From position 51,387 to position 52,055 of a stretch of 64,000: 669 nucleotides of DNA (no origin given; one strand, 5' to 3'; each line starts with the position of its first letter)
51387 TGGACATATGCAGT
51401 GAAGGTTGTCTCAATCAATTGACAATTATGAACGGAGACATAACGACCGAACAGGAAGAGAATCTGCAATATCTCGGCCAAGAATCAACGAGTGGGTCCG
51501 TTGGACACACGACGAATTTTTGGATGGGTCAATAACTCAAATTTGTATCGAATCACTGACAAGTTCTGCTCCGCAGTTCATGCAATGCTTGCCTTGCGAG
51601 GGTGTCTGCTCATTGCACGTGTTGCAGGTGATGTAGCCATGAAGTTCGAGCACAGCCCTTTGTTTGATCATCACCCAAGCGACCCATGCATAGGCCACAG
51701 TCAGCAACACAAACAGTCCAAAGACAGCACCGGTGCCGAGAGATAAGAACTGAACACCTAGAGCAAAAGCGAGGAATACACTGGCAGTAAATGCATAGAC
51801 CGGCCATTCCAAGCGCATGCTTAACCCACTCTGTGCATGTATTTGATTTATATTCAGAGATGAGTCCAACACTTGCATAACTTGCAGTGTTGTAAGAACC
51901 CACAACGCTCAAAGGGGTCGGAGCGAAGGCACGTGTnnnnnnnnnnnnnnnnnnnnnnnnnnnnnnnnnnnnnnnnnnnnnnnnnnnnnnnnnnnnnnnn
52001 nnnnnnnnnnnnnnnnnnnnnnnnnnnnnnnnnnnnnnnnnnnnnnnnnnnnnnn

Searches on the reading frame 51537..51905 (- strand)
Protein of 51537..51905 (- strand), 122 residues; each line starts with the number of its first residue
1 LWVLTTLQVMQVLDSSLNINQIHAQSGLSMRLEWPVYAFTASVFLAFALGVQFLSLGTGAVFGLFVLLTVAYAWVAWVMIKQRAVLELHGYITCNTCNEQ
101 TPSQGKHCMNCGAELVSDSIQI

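Call 7: search_protein_families(library=pfam, proteins=[window:51537-51905:-], max_evalue=0.01)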
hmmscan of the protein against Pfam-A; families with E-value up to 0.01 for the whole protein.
window:51537-51905:- (122 aa): 2 families
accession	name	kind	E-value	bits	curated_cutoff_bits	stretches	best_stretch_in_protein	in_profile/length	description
PF17032.10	Zn_ribbon_15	-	0.0045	18.2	28.9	1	85-112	46-73/73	zinc-ribbon family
PF12773.13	DZR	-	0.0069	17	27.3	1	94-115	1-22/45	Double zinc ribbon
